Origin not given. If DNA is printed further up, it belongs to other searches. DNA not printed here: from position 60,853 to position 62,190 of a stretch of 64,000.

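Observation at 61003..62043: HAD-IA-like hydrolase between hisC and a monofunctional hisB is a candidate for the missing histidinol-phosphate phosphatase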

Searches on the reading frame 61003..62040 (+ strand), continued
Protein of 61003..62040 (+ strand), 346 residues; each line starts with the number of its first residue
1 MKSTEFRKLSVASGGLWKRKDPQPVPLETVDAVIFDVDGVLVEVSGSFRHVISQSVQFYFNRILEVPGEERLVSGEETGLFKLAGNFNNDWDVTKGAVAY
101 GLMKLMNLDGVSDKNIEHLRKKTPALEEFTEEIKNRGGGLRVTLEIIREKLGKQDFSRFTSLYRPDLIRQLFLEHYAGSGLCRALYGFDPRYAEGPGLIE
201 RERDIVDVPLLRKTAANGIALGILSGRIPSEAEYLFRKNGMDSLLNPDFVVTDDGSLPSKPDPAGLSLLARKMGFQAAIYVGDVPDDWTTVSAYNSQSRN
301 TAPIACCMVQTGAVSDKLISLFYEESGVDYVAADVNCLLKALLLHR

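Call 64: search_solved_structures(query=A2, max_evalue=0.00001, show_alignments=0)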
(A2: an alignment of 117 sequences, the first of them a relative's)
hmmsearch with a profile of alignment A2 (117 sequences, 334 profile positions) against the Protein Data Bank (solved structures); distinct sequences matched with E-value up to 0.00001: 5.
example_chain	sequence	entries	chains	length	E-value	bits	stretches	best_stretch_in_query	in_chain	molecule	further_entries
6iah_A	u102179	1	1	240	1.9e-33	118.9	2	155-295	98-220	Hydrolase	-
1qyi_A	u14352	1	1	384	5.6e-12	48.3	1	157-330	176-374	hypothetical protein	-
2hdo_A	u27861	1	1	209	1.6e-10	43.6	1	199-283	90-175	Phosphoglycolate phosphatase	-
2ybd_A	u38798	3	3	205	1.6e-08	36.9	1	199-282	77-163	HYDROLASE, HALOACID DEHALOGENASE-LIKE FAMILY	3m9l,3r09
3kbb_A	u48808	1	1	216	3.5e-07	32.6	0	24-53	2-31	Phosphorylated carbohydrates phosphatase TM_1254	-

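Call 66: search_protein_families(library=ncbifam, proteins=[P0256, P0228, P0149, P0088], max_evalue=1e-10)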
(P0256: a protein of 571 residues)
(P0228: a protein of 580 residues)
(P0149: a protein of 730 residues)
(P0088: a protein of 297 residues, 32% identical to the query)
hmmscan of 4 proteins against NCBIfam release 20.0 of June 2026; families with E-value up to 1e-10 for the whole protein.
P0256 (571 aa): 56 families (the best 25 are shown)
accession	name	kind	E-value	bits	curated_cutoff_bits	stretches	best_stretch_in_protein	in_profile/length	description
TIGR01141.1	hisC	equivalog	1.6e-87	293.6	276.55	1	5-346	1-349/349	histidinol-phosphate transaminase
NF002878.0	PRK03321.1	subfamily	3e-68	230.1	374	1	5-346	6-348/352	histidinol-phosphate transaminase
NF003496.0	PRK05166.1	equivalog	2e-61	207.8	540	1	26-347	40-370/373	histidinol-phosphate transaminase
TIGR01140.1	L_thr_O3P_dcar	equivalog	2e-54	184.9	290.55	1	37-344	27-331/331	threonine-phosphate decarboxylase CobD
NF002877.0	PRK03317.1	equivalog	4.9e-53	180.3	409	1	6-348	17-368/374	histidinol-phosphate transaminase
NF006014.0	PRK08153.1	equivalog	3.9e-48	164.2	510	1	20-347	31-364/370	pyridoxal phosphate-dependent aminotransferase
NF002726.0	PRK02610.1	equivalog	1.5e-43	149.1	391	1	69-347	79-369/374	histidinol-phosphate transaminase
TIGR01548.1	HAD-SF-IA-hyp1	hypoth_equivalog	7.5e-41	139.9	140.2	1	351-530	2-197/197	TIGR01548 family HAD-type hydrolase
NF051461.1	pyoverd_PtaA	equivalog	2.4e-39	135.1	500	1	20-342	32-355/359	pyoverdine biosynthesis transaminase PtaA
NF006580.0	PRK09105.1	subfamily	1.1e-37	129.8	444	1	20-345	44-369/375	pyridoxal phosphate-dependent aminotransferase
NF041364.1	GntC_guanitoxin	equivalog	1.5e-36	126.1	415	1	65-336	46-345/356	guanitoxin biosynthesis PLP-dependent (S)-gamma-hydroxy-L-arginine cyclodehydratase GntC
NF006225.0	PRK08354.1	equivalog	6.6e-31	107.9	288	1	37-346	27-315/318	putative aminotransferase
NF005915.1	PRK07908.1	equivalog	1.2e-29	103.7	360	1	37-343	26-331/332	Rv2231c family histidinol phosphate aminotransferase CobC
NF004870.0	PRK06225.1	equivalog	9.8e-28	96.9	351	1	23-315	29-338/380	pyridoxal phosphate-dependent aminotransferase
NF053748.1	bifunc_CobBC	exception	2.1e-26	92.6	950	1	38-339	495-792/797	bifunctional hydrogenobyrinic acid a,c-diamide synthase/histidinol phosphate aminotransferase CobBC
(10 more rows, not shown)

P0228 (580 aa): 58 families (the best 25 are shown)
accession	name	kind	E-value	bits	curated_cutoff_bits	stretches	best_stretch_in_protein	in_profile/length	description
TIGR01141.1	hisC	equivalog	4.9e-93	311.8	276.55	1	5-359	1-348/349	histidinol-phosphate transaminase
NF003496.0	PRK05166.1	equivalog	3.1e-61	207.2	540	1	32-359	36-368/373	histidinol-phosphate transaminase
NF002878.0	PRK03321.1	subfamily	2.1e-60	204.3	374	1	30-358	20-346/352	histidinol-phosphate transaminase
NF006014.0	PRK08153.1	equivalog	1.6e-57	195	510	1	36-361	37-364/370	pyridoxal phosphate-dependent aminotransferase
NF002726.0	PRK02610.1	equivalog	1.3e-53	182.3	391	1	35-362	31-370/374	histidinol-phosphate transaminase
TIGR01140.1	L_thr_O3P_dcar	equivalog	2.3e-52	178.2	290.55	1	27-357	12-330/331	threonine-phosphate decarboxylase CobD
NF002877.0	PRK03317.1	equivalog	3.1e-52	177.6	409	1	36-359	35-365/374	histidinol-phosphate transaminase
NF006580.0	PRK09105.1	subfamily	8.7e-48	163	444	1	33-357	47-367/375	pyridoxal phosphate-dependent aminotransferase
TIGR01548.1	HAD-SF-IA-hyp1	hypoth_equivalog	3.5e-44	150.7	140.2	1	365-538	3-196/197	TIGR01548 family HAD-type hydrolase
NF051461.1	pyoverd_PtaA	equivalog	1.9e-38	132.1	500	1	31-354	33-353/359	pyoverdine biosynthesis transaminase PtaA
NF041364.1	GntC_guanitoxin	equivalog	3e-37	128.4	415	1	71-329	39-321/356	guanitoxin biosynthesis PLP-dependent (S)-gamma-hydroxy-L-arginine cyclodehydratase GntC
NF041091.1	asp_aminotase_Arch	equivalog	4e-32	111.5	550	1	30-308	25-318/376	aspartate aminotransferase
NF004870.0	PRK06225.1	equivalog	1.7e-31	109.4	351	1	30-331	26-339/380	pyridoxal phosphate-dependent aminotransferase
NF006756.0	PRK09276.1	subfamily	9.2e-31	107.1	507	1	31-331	30-352/387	LL-diaminopimelate aminotransferase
TIGR03540.1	DapC_direct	equivalog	4.5e-30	104.8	593.25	1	33-331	30-350/383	LL-diaminopimelate aminotransferase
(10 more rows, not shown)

P0149 (730 aa): 3 families
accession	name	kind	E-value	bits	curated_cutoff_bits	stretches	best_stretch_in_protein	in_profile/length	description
TIGR00069.1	hisD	equivalog_domain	1.7e-153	511.5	243.8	1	31-423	1-393/393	histidinol dehydrogenase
NF010343.0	PRK13770.1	equivalog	9.4e-96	321.1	647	1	22-423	16-414/416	histidinol dehydrogenase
TIGR01548.1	HAD-SF-IA-hyp1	hypoth_equivalog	2e-32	112.3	140.2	1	440-681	2-197/197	TIGR01548 family HAD-type hydrolase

P0088 (297 aa): 1 family
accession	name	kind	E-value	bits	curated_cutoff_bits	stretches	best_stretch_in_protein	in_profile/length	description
TIGR01548.1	HAD-SF-IA-hyp1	hypoth_equivalog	2.8e-64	216.3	140.2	1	2-240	1-197/197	TIGR01548 family HAD-type hydrolase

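Call 70: find_encoding_contigs(protein=P0149, flank=6000, max_places=2)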
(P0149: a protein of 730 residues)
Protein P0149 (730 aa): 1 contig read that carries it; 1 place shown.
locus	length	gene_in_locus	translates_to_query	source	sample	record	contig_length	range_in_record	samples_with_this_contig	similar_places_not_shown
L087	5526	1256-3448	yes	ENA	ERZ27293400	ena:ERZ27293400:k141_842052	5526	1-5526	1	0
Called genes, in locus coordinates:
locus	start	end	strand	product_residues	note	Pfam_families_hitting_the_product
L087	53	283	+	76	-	-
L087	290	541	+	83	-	PF05016:ParE_toxin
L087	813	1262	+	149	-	-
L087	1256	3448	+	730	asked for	PF00815:Histidinol_dh, PF00702:Hydrolase, PF13419:HAD_2 (weak)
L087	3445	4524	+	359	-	PF00155:Aminotran_1_2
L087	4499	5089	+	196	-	PF00475:IGPD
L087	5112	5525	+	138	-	?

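Call 71: find_encoding_contigs(protein=P0256, flank=6000, max_places=2)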
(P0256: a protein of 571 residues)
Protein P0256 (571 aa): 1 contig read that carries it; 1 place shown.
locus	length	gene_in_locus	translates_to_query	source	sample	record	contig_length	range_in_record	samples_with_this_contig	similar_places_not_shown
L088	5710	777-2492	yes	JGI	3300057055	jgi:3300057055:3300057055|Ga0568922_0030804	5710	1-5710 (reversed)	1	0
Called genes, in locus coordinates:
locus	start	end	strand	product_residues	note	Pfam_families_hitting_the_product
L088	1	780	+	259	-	?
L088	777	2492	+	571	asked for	PF00155:Aminotran_1_2, PF12710:HAD (faint), PF00702:Hydrolase, PF13419:HAD_2, PF13242:Hydrolase_like (weak)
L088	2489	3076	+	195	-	PF00475:IGPD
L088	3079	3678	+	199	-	PF00117:GATase, PF07685:GATase_3 (weak), PF07722:Peptidase_C26 (faint)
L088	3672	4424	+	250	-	PF00977:His_biosynth, PF00478:IMPDH (faint), PF01207:Dus (faint), PF03060:NMO (faint)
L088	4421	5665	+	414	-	PF00977:His_biosynth, PF01502:PRA-CH, PF01503:PRA-PH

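Call 75: find_homologous_proteins(query=P0247, max_evalue=0.001)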
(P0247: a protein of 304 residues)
Query P0247 (304 aa): 409 proteins with E <= 0.001 among 8000 candidates; the best 120 are listed.
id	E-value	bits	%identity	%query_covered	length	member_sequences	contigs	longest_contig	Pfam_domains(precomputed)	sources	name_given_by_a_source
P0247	2.5e-194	662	100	100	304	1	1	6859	PF13419.13,PF00702.33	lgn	-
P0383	1.7e-118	413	66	97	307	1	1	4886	PF13419.13,PF00702.33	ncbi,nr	ncbi:MAG: HAD hydrolase-like protein [Myxococcales bacterium]|nr:HAD hydrolase-like protein [Myxococ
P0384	1.1e-56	211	43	95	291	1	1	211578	PF13419.13,PF00702.33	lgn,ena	-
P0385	6.1e-44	169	38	86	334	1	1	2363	PF13419.13,PF00702.33,PF13242.13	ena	-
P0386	3.5e-40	156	37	79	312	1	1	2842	PF13419.13,PF00702.33,PF13242.13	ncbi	-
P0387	6.2e-40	156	40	93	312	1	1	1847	PF13419.13,PF00702.33,PF13242.13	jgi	-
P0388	9.0e-38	148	35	91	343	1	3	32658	PF13419.13,PF00702.33,PF13242.13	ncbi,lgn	ncbi:MAG: HAD family hydrolase [Anaerolineae bacterium]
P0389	3.4e-37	147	38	83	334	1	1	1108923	PF13419.13,PF00702.33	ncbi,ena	-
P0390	3.5e-37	147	35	94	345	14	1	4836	PF13419.13,PF00702.33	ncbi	-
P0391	5.9e-37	146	39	87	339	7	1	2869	PF13419.13,PF00702.33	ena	-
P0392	1.2e-36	145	34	98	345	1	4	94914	PF13419.13,PF00702.33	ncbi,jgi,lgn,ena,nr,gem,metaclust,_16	ncbi:MAG: hypothetical protein CMH54_03810 [Myxococcales bacterium]|nr:hypothetical protein [Myxococ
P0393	1.8e-36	144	34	94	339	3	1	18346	PF13419.13,PF00702.33,PF13242.13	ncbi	-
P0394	2.0e-36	144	37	84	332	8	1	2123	PF13419.13,PF00702.33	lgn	-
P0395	5.3e-36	143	35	84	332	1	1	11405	PF13419.13,PF00702.33,PF13242.13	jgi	jgi:phosphoglycolate phosphatase-like HAD superfamily hydrolase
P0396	6.8e-36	142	36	84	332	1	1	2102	PF13419.13,PF00702.33,PF13242.13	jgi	jgi:phosphoglycolate phosphatase-like HAD superfamily hydrolase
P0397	7.3e-36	142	32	84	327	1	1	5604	PF13419.13,PF00702.33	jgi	-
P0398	9.6e-36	142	38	86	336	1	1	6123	PF13419.13,PF00702.33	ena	-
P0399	1.1e-35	142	34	96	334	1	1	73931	PF13419.13,PF00702.33,PF13242.13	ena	-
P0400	1.2e-35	141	35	96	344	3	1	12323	PF13419.13,PF00702.33,PF13242.13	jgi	jgi:HAD superfamily hydrolase (TIGR01548 family)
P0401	1.3e-35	141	32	91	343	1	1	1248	PF13419.13,PF00702.33,PF13242.13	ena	-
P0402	1.7e-35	141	39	85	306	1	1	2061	PF13419.13,PF00702.33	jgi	jgi:HAD superfamily hydrolase (TIGR01548 family)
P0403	2.5e-35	140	40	92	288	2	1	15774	PF13419.13,PF00702.33,PF13242.13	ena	-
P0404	4.2e-35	140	37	85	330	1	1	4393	PF13419.13,PF00702.33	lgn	-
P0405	5.0e-35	139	35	84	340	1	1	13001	PF13419.13,PF00702.33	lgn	-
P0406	6.2e-35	139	40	74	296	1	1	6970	PF13419.13,PF00702.33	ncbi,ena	-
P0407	6.6e-35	139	37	93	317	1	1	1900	PF13419.13,PF00702.33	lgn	-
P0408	7.8e-35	139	36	93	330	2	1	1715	PF13419.13,PF00702.33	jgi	-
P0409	9.8e-35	139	34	84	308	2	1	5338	PF13419.13,PF00702.33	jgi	jgi:phosphoglycolate phosphatase-like HAD superfamily hydrolase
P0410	1.6e-34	138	37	85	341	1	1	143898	PF13419.13,PF00702.33,PF13242.13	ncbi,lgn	-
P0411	3.3e-34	137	34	84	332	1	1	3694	PF13419.13,PF00702.33,PF13242.13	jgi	-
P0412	4.5e-34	136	36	84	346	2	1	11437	PF13419.13,PF00702.33,PF13242.13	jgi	jgi:phosphoglycolate phosphatase-like HAD superfamily hydrolase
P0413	7.6e-34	136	32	95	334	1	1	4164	PF13419.13,PF00702.33,PF13242.13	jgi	jgi:HAD superfamily hydrolase (TIGR01548 family)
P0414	8.1e-34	135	34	84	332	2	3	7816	PF13419.13,PF00702.33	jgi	jgi:phosphoglycolate phosphatase-like HAD superfamily hydrolase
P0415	2.3e-33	134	36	84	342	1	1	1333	PF13419.13,PF00702.33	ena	-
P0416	2.3e-33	134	35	82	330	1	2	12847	PF13419.13,PF00702.33,PF13242.13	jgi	-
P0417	2.4e-33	134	36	84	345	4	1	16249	PF13419.13,PF00702.33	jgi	jgi:phosphoglycolate phosphatase-like HAD superfamily hydrolase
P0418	2.8e-33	134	32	94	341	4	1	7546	PF13419.13,PF00702.33,PF13242.13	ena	-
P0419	2.8e-33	134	33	85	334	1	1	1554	PF13419.13,PF00702.33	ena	-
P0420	2.8e-33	134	34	84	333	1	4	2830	PF13419.13,PF00702.33,PF13242.13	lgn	-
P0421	2.9e-33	134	35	91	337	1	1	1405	PF13419.13,PF00702.33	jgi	jgi:HAD superfamily hydrolase (TIGR01548 family)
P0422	4.3e-33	133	34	90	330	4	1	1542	PF13419.13,PF00702.33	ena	-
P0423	4.7e-33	133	34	84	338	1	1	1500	PF13419.13,PF00702.33,PF13242.13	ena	-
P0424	4.8e-33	133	36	84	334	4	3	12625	PF13419.13,PF00702.33,PF13242.13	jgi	jgi:HAD superfamily hydrolase (TIGR01548 family)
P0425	5.9e-33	133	39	84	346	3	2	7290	PF13419.13,PF00702.33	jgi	-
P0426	6.1e-33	133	36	91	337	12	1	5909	PF13419.13,PF00702.33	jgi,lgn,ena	-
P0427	6.8e-33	132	34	83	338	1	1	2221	PF13419.13,PF00702.33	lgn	-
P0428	7.3e-33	132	35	85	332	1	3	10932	PF13419.13,PF00702.33,PF13242.13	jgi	jgi:HAD superfamily hydrolase (TIGR01548 family)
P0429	8.0e-33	132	33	84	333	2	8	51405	PF13419.13,PF00702.33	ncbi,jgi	ncbi:MAG: HAD hydrolase-like protein [Desulfobacterales bacterium]|jgi:phosphoglycolate phosphatase-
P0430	1.2e-32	132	36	84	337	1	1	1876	PF13419.13,PF00702.33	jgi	jgi:HAD superfamily hydrolase (TIGR01548 family)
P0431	1.2e-32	132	31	92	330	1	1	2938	PF13419.13,PF00702.33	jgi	jgi:phosphoglycolate phosphatase-like HAD superfamily hydrolase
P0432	1.2e-32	132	33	93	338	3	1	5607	PF13419.13,PF00702.33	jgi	jgi:phosphoglycolate phosphatase-like HAD superfamily hydrolase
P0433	1.3e-32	132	34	85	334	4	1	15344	PF13419.13,PF00702.33,PF13242.13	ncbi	-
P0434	1.6e-32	131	33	83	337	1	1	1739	PF13419.13,PF00702.33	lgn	-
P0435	1.6e-32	131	33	85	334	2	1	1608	PF13419.13,PF00702.33,PF13242.13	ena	-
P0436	1.7e-32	131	33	93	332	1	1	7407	PF13419.13,PF00702.33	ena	-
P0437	1.8e-32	131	36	85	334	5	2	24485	PF13419.13,PF00702.33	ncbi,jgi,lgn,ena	-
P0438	1.9e-32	131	33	86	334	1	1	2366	PF13419.13,PF00702.33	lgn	-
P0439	2.0e-32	131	36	88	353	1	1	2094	PF13419.13,PF00702.33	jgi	jgi:HAD superfamily hydrolase (TIGR01548 family)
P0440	2.2e-32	131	34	96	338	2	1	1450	PF13419.13,PF00702.33,PF13242.13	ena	-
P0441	2.2e-32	131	34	96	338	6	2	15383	PF13419.13,PF00702.33,PF13242.13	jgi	jgi:HAD superfamily hydrolase (TIGR01548 family)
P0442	2.4e-32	131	33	84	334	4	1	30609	PF13419.13,PF00702.33,PF13242.13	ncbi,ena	-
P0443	2.4e-32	131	34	85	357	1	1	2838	PF13419.13,PF00702.33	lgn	-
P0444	2.9e-32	130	33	85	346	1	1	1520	PF13419.13,PF00702.33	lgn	-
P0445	3.5e-32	130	34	82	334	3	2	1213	PF13419.13,PF00702.33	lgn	-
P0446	4.2e-32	130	34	83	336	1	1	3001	PF13419.13,PF00702.33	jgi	-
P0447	4.3e-32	130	34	93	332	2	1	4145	PF13419.13,PF00702.33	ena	-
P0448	4.4e-32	130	34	99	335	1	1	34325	PF13419.13,PF00702.33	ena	-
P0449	4.7e-32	130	33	93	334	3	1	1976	PF13419.13,PF00702.33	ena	-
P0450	4.7e-32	130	35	82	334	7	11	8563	PF13419.13,PF00702.33,PF13242.13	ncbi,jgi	ncbi:MAG: HAD hydrolase-like protein [Desulfobacterales bacterium]|jgi:HAD superfamily hydrolase (TI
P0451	6.0e-32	129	34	84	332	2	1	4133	PF13419.13,PF00702.33,PF13242.13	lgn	-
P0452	6.5e-32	129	35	84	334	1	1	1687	PF13419.13,PF00702.33,PF13242.13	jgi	jgi:HAD superfamily hydrolase (TIGR01548 family)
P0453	6.7e-32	129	37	84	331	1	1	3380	PF13419.13,PF00702.33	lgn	-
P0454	7.1e-32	129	37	84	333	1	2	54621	PF13419.13,PF00702.33,PF13242.13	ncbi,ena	-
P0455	8.3e-32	129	35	84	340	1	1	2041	PF13419.13,PF00702.33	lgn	-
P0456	8.7e-32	129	38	81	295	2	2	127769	PF13419.13,PF00702.33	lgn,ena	-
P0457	8.8e-32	129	35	84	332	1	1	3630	PF13419.13,PF00702.33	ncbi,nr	ncbi:MAG: HAD hydrolase-like protein [Desulfobacterales bacterium]|nr:HAD hydrolase-like protein [De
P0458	9.5e-32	129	35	95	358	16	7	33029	PF13419.13,PF00702.33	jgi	jgi:HAD superfamily phosphatase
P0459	1.2e-31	128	34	85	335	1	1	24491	PF13419.13,PF00702.33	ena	-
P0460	1.3e-31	128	34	84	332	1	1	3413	PF13419.13,PF00702.33,PF13242.13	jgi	jgi:HAD superfamily hydrolase (TIGR01548 family)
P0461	1.5e-31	128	34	96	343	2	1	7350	PF13419.13,PF00702.33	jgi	jgi:HAD superfamily phosphatase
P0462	1.6e-31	128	35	84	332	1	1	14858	PF13419.13,PF00702.33,PF13242.13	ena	-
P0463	1.6e-31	128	34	96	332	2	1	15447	PF13419.13,PF00702.33,PF13242.13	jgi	jgi:HAD superfamily hydrolase (TIGR01548 family)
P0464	1.6e-31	128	36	86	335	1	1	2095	PF13419.13,PF00702.33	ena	-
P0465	1.9e-31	128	37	86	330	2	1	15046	PF13419.13,PF00702.33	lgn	-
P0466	1.9e-31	128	35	84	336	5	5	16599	PF13419.13,PF00702.33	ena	-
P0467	2.0e-31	128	35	82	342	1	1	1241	PF13419.13,PF00702.33,PF13242.13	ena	-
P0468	2.0e-31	128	34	96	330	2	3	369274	PF13419.13,PF00702.33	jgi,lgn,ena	-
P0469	2.1e-31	128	32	95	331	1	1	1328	PF13419.13,PF00702.33,PF13242.13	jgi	-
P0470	2.2e-31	127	34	83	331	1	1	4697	PF13419.13,PF00702.33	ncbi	-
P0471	2.6e-31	127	37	84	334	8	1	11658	PF13419.13,PF00702.33,PF13242.13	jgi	jgi:HAD superfamily hydrolase (TIGR01548 family)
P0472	2.7e-31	127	34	84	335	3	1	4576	PF13419.13,PF00702.33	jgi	jgi:HAD superfamily hydrolase (TIGR01548 family)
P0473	2.8e-31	127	34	84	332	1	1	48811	PF13419.13,PF00702.33,PF13242.13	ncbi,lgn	-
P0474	2.8e-31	127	34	84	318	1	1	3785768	PF13419.13,PF00702.33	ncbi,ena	-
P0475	2.8e-31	127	34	83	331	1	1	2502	PF13419.13,PF00702.33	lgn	-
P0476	2.9e-31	127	37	84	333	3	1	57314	PF13419.13,PF00702.33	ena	-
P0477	3.0e-31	127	36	83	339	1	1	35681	PF13419.13,PF00702.33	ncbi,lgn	-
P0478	3.9e-31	127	36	84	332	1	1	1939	PF13419.13,PF00702.33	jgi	jgi:phosphoglycolate phosphatase-like HAD superfamily hydrolase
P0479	4.1e-31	127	35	90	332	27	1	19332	PF13419.13,PF00702.33,PF13242.13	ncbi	-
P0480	4.1e-31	127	34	84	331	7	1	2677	PF13419.13,PF00702.33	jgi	jgi:HAD superfamily hydrolase (TIGR01548 family)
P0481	5.3e-31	126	33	86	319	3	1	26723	PF13419.13,PF00702.33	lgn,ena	-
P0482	6.6e-31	126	36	84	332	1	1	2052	PF13419.13,PF00702.33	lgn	-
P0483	7.7e-31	126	34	93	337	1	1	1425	PF13419.13,PF00702.33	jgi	-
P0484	8.1e-31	126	35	86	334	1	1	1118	PF13419.13,PF00702.33,PF13242.13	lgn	-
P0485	8.3e-31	126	34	84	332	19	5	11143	PF13419.13,PF00702.33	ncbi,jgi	ncbi:MAG: HAD hydrolase-like protein [Desulfobacterales bacterium]|jgi:HAD superfamily hydrolase (TI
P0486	8.4e-31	126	33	84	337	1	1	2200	PF13419.13,PF00702.33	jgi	jgi:phosphoglycolate phosphatase-like HAD superfamily hydrolase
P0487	8.6e-31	126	33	83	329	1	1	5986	PF13419.13,PF00702.33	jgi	jgi:phosphoglycolate phosphatase-like HAD superfamily hydrolase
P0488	9.0e-31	125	32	84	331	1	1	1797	PF13419.13,PF00702.33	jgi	jgi:HAD superfamily hydrolase (TIGR01548 family)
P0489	9.2e-31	125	33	83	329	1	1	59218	PF13419.13,PF00702.33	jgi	jgi:phosphoglycolate phosphatase-like HAD superfamily hydrolase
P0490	1.1e-30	125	33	96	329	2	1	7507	PF13419.13,PF00702.33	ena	-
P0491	1.2e-30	125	32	84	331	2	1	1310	PF13419.13,PF00702.33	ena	-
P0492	1.6e-30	125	35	83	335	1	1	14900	PF13419.13,PF00702.33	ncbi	-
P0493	1.6e-30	125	34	82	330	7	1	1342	PF13419.13,PF00702.33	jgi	jgi:phosphoglycolate phosphatase-like HAD superfamily hydrolase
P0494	1.7e-30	125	34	96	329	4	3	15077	PF13419.13,PF00702.33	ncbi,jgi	ncbi:MAG: HAD hydrolase-like protein [Desulfobacterales bacterium]|jgi:HAD superfamily hydrolase (TI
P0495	1.7e-30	125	33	93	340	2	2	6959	PF13419.13,PF00702.33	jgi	-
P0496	1.8e-30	125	34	84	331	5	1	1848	PF13419.13,PF00702.33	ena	-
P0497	1.8e-30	124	32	85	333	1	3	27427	PF13419.13,PF00702.33,PF13242.13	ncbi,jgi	ncbi:MAG: HAD hydrolase-like protein [Desulfobacterales bacterium]|jgi:HAD superfamily hydrolase (TI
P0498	1.8e-30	124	36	86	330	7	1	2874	PF13419.13,PF00702.33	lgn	-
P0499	1.9e-30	124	32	93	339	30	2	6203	PF13419.13,PF00702.33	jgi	jgi:phosphoglycolate phosphatase-like HAD superfamily hydrolase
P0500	2.0e-30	124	36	83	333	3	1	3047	PF13419.13,PF00702.33,PF13242.13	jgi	-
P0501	2.1e-30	124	32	94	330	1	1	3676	PF13419.13,PF00702.33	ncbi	-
